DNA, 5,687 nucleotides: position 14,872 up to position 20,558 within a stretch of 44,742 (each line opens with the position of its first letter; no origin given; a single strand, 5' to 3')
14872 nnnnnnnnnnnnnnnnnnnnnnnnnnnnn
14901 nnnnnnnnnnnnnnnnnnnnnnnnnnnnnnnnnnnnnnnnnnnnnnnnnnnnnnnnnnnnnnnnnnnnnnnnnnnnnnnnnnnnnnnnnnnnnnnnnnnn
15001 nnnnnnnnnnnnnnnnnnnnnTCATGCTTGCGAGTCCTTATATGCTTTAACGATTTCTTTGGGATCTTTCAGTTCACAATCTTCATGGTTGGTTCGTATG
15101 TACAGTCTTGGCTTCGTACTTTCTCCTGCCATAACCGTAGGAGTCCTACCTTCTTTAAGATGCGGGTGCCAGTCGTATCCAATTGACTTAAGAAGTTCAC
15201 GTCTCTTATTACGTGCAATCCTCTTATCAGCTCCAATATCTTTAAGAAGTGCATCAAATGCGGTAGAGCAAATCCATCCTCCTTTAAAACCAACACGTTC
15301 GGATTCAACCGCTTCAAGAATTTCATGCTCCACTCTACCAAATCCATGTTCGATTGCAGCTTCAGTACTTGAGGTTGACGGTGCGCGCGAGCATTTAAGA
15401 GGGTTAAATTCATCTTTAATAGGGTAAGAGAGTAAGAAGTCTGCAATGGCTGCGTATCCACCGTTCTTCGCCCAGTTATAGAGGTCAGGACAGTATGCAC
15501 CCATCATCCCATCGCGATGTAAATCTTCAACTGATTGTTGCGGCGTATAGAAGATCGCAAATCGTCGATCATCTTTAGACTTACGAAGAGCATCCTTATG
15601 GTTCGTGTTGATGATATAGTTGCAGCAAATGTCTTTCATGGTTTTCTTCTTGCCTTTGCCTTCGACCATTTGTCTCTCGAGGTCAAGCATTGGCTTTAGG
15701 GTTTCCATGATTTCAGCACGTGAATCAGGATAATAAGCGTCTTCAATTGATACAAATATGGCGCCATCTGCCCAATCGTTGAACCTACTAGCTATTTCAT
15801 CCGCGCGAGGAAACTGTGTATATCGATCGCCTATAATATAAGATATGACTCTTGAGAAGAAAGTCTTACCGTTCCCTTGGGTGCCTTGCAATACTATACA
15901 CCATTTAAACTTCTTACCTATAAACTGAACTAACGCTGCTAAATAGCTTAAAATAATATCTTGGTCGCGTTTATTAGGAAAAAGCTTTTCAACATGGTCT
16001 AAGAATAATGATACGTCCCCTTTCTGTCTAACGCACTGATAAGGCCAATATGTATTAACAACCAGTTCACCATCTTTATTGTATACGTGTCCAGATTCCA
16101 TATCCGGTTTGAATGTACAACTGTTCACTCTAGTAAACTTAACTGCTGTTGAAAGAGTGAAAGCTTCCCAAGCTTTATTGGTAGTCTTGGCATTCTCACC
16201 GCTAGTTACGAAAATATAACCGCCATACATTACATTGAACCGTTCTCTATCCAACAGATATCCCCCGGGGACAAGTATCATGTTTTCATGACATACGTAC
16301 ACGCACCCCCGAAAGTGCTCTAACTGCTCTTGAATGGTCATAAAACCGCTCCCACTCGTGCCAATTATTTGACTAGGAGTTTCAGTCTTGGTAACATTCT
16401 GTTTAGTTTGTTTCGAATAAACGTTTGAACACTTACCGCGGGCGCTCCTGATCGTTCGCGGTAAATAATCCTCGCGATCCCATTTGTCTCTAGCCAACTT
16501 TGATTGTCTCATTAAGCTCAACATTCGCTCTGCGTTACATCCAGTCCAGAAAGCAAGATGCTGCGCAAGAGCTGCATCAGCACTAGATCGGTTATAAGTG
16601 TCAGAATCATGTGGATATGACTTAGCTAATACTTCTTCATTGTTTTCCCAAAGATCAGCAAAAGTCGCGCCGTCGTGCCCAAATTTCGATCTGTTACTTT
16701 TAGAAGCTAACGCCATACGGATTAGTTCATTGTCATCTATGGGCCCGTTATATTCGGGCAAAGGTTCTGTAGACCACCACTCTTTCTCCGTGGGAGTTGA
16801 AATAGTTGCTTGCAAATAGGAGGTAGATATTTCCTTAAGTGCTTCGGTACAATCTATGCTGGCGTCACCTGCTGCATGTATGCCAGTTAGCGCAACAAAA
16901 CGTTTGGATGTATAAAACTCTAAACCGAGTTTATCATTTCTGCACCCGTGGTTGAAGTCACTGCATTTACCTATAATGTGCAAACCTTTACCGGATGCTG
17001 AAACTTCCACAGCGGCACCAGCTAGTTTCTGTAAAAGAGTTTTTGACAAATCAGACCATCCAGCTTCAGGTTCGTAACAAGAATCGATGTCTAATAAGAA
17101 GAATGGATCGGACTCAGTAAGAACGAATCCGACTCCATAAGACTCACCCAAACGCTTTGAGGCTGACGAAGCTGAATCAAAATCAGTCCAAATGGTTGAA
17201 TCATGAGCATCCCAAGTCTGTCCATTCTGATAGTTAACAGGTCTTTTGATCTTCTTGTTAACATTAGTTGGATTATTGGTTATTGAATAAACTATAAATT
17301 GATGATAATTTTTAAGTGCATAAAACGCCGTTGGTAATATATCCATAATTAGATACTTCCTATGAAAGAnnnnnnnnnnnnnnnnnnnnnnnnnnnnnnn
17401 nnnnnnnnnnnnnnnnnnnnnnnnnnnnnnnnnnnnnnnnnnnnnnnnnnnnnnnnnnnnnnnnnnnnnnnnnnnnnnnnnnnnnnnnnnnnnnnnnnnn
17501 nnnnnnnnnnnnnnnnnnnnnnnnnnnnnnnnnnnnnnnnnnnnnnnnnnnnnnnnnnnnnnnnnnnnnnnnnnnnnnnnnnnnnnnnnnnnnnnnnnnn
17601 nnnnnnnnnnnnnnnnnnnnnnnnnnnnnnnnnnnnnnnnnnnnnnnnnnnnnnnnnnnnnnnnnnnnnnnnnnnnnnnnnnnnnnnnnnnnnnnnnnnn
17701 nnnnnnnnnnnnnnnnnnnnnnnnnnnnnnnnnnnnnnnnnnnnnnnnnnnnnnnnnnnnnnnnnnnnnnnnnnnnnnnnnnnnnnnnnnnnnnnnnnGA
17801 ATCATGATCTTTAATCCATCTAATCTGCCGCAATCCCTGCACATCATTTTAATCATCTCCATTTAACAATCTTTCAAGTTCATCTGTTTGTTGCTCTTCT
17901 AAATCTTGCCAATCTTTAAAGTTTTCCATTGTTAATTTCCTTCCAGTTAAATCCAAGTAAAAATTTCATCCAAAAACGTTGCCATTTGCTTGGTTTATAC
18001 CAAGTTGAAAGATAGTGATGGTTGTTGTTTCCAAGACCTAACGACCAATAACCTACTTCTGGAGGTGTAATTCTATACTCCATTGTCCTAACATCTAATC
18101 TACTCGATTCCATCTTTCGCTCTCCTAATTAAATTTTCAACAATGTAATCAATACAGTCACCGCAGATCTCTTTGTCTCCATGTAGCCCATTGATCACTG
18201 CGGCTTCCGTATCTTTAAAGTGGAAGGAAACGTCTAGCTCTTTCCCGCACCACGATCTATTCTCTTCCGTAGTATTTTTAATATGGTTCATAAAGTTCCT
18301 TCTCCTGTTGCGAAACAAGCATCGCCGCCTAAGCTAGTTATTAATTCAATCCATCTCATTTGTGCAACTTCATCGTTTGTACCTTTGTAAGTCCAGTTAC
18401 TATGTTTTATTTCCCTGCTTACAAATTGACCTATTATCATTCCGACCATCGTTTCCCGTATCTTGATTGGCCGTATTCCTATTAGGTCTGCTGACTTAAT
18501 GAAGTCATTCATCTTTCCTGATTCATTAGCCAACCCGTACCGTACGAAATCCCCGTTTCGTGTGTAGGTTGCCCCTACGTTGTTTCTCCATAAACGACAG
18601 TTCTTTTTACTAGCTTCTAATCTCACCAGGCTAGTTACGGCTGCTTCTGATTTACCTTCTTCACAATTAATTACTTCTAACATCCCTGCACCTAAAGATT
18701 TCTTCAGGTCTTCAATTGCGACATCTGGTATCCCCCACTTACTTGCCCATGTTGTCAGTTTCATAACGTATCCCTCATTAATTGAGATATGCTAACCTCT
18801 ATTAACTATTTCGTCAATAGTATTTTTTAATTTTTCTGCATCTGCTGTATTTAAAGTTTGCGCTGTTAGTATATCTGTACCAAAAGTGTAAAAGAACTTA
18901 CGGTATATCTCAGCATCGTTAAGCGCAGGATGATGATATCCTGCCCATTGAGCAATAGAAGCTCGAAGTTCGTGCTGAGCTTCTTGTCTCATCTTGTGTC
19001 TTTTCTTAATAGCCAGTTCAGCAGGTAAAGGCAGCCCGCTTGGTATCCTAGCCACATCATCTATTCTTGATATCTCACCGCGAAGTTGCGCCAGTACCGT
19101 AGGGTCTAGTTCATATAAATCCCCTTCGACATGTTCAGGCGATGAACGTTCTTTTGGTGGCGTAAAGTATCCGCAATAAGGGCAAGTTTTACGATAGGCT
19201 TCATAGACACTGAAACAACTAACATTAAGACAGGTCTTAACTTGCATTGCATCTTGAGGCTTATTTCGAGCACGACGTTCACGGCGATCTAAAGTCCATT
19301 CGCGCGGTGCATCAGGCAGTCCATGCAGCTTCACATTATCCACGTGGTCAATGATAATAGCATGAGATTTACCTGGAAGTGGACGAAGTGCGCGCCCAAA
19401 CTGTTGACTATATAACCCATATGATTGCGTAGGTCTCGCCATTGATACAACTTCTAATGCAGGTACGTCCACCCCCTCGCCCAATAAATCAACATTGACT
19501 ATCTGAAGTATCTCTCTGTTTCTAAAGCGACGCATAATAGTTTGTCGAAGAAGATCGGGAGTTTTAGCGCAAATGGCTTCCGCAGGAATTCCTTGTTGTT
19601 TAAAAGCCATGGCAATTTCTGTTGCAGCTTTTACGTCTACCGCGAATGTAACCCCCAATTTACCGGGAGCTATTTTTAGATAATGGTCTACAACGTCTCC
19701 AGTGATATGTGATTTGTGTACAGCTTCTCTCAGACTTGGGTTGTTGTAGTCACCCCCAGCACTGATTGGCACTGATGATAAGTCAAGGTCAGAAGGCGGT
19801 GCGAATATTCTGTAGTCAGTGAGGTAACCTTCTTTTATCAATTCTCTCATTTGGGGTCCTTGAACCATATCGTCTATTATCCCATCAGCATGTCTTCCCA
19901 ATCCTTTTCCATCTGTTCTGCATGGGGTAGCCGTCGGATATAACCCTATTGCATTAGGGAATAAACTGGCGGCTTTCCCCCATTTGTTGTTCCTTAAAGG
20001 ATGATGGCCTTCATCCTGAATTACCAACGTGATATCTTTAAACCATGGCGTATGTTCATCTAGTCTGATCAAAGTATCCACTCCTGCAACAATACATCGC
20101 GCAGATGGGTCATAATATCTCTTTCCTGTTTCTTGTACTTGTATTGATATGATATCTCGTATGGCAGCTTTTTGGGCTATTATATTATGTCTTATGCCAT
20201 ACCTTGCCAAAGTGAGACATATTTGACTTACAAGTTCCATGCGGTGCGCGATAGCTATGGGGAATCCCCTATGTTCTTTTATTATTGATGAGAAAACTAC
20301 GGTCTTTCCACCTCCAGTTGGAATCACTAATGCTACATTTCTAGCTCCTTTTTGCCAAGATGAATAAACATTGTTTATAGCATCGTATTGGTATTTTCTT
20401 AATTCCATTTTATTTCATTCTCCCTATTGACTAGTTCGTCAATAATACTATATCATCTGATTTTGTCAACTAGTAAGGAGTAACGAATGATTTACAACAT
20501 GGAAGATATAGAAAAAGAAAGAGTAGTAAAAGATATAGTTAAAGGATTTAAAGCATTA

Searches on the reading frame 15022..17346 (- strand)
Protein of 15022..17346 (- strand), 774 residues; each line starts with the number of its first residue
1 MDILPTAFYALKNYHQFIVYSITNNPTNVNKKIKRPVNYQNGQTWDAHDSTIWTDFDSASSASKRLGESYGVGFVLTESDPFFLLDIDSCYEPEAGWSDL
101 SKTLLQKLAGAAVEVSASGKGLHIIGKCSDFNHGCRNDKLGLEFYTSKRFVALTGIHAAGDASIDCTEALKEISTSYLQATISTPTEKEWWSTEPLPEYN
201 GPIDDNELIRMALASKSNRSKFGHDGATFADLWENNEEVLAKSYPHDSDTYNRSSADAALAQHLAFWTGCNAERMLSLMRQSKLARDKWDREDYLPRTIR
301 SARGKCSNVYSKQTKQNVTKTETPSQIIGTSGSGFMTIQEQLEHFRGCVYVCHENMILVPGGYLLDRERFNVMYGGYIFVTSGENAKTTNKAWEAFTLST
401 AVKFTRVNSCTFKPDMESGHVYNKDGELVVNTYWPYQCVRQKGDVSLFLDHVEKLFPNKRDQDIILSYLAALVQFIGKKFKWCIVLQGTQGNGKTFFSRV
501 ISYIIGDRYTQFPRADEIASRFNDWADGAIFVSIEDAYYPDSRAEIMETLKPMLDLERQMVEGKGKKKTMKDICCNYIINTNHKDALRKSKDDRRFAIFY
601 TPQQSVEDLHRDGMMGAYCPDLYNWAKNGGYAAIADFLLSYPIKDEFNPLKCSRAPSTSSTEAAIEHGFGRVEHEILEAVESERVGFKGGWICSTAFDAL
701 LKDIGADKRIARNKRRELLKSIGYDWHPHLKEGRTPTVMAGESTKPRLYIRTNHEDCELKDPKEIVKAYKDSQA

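Call 13: search_protein_families(library=pfam, proteins=[window:15022-17346:-], max_evalue=0.01)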
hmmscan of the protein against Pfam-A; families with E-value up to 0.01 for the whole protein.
window:15022-17346:- (774 aa): 3 families
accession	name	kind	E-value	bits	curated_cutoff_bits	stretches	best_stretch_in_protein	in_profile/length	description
PF22763.1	NrS1-1_pol-like_HBD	-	4.1e-21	75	27.9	1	253-311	1-63/64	NrS-1 polymerase HBD domain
PF19263.5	DUF5906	-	5.1e-16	59.8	27.6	1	486-595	1-114/114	Family of unknown function (DUF5906)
PF05272.17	VapE-like_dom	-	0.0058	16.5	25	0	477-525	47-97/217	Virulence-associated protein E-like domain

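Call 14: search_protein_families(library=phrogs, proteins=[window:15022-17346:-], max_evalue=0.01)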
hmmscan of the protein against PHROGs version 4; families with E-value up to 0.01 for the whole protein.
window:15022-17346:- (774 aa): 11 families
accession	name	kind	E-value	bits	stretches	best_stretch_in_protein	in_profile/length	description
phrog_1829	-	DNA, RNA and nucleotide metabolism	1.1e-132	444.8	1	9-767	8-768/772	DNA primase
phrog_35045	-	DNA, RNA and nucleotide metabolism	1e-53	183.7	1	10-304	7-315/826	DNA primase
phrog_13901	-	DNA, RNA and nucleotide metabolism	6e-50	171.3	1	9-317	13-306/341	DNA primase/helicase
phrog_1156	-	DNA, RNA and nucleotide metabolism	2.9e-28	99.9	1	428-690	508-766/855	DNA primase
phrog_3022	-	DNA, RNA and nucleotide metabolism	8.4e-25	88.3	1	11-303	13-292/788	DNA primase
phrog_8643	-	DNA, RNA and nucleotide metabolism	1.5e-17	65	1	18-155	37-168/179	DNA polymerase/primase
phrog_9765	-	DNA, RNA and nucleotide metabolism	3.8e-17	62.5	1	284-602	428-748/939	DNA primase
phrog_24712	-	unknown function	1.4e-16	60.5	1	463-604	455-596/801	-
phrog_15962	-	DNA, RNA and nucleotide metabolism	4.8e-11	42.6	1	61-184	93-212/835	DNA primase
phrog_4762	-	unknown function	3.6e-05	22.9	1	451-615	474-639/822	-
phrog_2249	-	DNA, RNA and nucleotide metabolism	5.1e-05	23.1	1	465-538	510-601/802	DNA primase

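Call 15: search_dna_similar(query=window:15022-17346:-, collection=phages, mode=protein, max_rows=25)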
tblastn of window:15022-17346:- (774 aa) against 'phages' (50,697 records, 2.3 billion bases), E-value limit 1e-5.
Records with a match: 726; places in all: 726; records where one place covers at least 80% of the query: 87.
Best place of each record, by identity: <60% 726.
By first word of the organism name: Pseudomonas 145; Klebsiella 100; Salmonella 92; Vibrio 63; Rhizobium 27; Xanthomonas 23; Escherichia 22; Stenotrophomonas 18; Listeria 17; Lactobacillus 17; and 53 more.
By host as written in the record: - 80; Klebsiella pneumoniae 54; Pseudomonas aeruginosa 49; Pseudomonas aeruginosa PAO1 27; Salmonella enterica subsp. enterica serovar Typhimurium 20; Salmonella enterica 19; Vibrio cholerae 10; Stenotrophomonas maltophilia 9; and 246 more.
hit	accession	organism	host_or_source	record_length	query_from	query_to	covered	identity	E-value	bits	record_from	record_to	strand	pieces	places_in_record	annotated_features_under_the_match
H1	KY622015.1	Shewanella phage SppYZU01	Shewanella baltica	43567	1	774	99%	46.1%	8e-139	718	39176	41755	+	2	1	hypothetical protein (x2)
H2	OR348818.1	Acinetobacter phage Scuro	Acinetobacter baumannii XH639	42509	1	774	97%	47.2%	3e-136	702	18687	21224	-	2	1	putative DNA primase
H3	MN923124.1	Acinetobacter phage LAPP1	Acinetobacter pittii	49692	1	774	100%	42.7%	0e+0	609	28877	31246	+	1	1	hypothetical protein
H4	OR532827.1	Klebsiella phage RCIP0033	Klebsiella pneumoniae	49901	1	774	100%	42.7%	0e+0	608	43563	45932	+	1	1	hypothetical protein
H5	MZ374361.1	Klebsiella phage BUCT_49532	Klebsiella pneumoniae 1119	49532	1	774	100%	42.4%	0e+0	607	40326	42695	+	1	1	DNA primase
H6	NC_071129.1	Klebsiella phage BUCT_49532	Klebsiella pneumoniae 1119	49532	1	774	100%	42.4%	0e+0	607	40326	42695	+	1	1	DNA primase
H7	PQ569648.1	Klebsiella phage P12620-1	Klebsiella sp.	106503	1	774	100%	42.4%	0e+0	607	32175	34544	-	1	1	hypothetical protein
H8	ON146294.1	Stenotrophomonas phage B2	Stenotrophomonas sp.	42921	4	773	99%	42.4%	0e+0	632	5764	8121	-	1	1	hypothetical protein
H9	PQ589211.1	Klebsiella phage vB_KpnM_JYSS3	Klebsiella pneumoniae 21AA2216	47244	16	774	98%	42.5%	0e+0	581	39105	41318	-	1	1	none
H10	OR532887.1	Klebsiella phage RCIP0093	Klebsiella pneumoniae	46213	16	774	98%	42.4%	1e-180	580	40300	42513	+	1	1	hypothetical protein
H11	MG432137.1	Pectobacterium phage PEAT2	Solanum tuberosum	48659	16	774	98%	42.3%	0e+0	590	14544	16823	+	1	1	putative DNA primase | hypothetical protein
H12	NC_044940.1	Pectobacterium phage PEAT2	Solanum tuberosum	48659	16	774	98%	42.3%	0e+0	590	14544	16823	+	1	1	DNA primase | hypothetical protein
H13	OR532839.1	Klebsiella phage RCIP0045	Klebsiella pneumoniae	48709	16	774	98%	42.3%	1e-180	579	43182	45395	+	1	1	hypothetical protein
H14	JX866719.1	Klebsiella phage JD001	Klebsiella pneumoniae JDM777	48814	16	774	98%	42.2%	0e+0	593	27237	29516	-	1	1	hypothetical protein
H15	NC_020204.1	Klebsiella phage JD001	Klebsiella pneumoniae JDM777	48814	16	774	98%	42.2%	0e+0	593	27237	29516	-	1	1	DNA primase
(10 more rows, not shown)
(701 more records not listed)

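Call 16: find_related_loci(query=window:15022-17346:-, collection=viral_contigs, flank=10000)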
Query window:15022-17346:- (774 aa) in viral_contigs; peptide patterns used: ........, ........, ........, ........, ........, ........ (x = any residue, [..] = any of these).
30 stretches matched a pattern; 30 encode a relative of the query (tblastn E <= 1e-3); 30 distinct loci.
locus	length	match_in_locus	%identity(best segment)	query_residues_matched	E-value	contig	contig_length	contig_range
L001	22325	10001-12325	77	1-773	0e+0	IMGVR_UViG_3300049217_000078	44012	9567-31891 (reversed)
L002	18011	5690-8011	49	1-773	0e+0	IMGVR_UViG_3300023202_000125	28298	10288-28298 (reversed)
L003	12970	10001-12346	45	1-772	0e+0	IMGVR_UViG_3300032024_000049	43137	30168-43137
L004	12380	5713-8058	46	1-772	0e+0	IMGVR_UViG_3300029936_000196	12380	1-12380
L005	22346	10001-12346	46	1-772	0e+0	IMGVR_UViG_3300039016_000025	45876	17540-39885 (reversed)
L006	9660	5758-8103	46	1-772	0e+0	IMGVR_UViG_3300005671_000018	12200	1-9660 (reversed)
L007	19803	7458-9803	45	1-772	0e+0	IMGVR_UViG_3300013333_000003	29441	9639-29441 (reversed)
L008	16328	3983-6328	46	1-772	0e+0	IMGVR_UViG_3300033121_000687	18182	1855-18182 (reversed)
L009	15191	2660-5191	40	4-774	0e+0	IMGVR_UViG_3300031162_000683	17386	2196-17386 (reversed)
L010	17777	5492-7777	42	1-774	0e+0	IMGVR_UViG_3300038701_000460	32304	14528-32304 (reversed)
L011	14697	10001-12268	42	1-750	2e-178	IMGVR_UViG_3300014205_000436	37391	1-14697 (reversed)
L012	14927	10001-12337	40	1-773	1e-179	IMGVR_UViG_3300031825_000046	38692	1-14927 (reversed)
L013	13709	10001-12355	45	1-772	0e+0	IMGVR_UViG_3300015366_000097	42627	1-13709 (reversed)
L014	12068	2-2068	47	153-773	2e-151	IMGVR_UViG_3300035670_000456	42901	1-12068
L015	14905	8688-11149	45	39-774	1e-130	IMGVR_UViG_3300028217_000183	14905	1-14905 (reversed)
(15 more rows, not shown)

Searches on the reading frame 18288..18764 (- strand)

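Call 24: search_protein_families(library=phrogs, proteins=[window:18288-18764:-], max_evalue=0.001)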
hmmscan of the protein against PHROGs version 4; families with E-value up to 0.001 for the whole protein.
window:18288-18764:- (158 aa): 1 family
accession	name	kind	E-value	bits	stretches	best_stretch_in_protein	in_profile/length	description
phrog_93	-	DNA, RNA and nucleotide metabolism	5.7e-13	49.4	1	2-156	312-432/613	endonuclease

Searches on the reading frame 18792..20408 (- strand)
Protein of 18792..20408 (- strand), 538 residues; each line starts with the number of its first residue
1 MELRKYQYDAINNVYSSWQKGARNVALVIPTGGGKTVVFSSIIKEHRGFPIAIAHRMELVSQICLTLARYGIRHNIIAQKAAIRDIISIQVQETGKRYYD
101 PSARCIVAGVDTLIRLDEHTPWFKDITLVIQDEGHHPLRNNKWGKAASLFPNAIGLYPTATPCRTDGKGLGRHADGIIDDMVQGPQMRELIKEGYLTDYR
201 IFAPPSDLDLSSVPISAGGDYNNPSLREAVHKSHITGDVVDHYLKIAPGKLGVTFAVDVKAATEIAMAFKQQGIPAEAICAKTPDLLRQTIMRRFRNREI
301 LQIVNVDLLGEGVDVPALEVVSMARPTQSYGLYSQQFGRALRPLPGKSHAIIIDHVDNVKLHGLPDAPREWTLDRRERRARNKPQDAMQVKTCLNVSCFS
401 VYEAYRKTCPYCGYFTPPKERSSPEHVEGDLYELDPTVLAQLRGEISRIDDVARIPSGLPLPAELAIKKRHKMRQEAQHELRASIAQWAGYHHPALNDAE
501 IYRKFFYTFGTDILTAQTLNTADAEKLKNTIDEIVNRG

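Call 13: search_protein_families(library=pfam, proteins=[window:18792-20408:-], max_evalue=0.01)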
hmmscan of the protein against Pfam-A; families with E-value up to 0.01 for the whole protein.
window:18792-20408:- (538 aa): 3 families
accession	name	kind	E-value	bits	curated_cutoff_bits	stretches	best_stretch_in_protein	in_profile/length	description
PF04851.21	ResIII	-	1.3e-16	61.4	22.5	1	1-163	2-163/164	Type III restriction enzyme, res subunit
PF00271.37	Helicase_C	-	4.4e-11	43.5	23.5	1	245-342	11-108/110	Helicase conserved C-terminal domain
PF00270.35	DEAD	-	1.9e-07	31.4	26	1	5-140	2-132/167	DEAD/DEAH box helicase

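Call 14: search_protein_families(library=phrogs, proteins=[window:18792-20408:-], max_evalue=0.01)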
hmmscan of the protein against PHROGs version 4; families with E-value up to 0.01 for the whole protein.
window:18792-20408:- (538 aa): 6 families
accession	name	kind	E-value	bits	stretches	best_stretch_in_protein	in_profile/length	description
phrog_16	-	DNA, RNA and nucleotide metabolism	2.4e-92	311.7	1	1-503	271-704/986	DNA helicase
phrog_16694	-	unknown function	3.1e-09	36.3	1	289-357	605-676/1010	-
phrog_9690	-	DNA, RNA and nucleotide metabolism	5.4e-08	33.2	1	288-360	200-273/306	DNA helicase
phrog_16259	-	DNA, RNA and nucleotide metabolism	0.0001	22.7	1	2-135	117-234/330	DNA helicase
phrog_6819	-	DNA, RNA and nucleotide metabolism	0.0038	16.7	0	3-136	21-145/645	Holliday junction branch migration helicase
phrog_2488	-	DNA, RNA and nucleotide metabolism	0.0062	16.3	0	3-38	19-54/579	DNA helicase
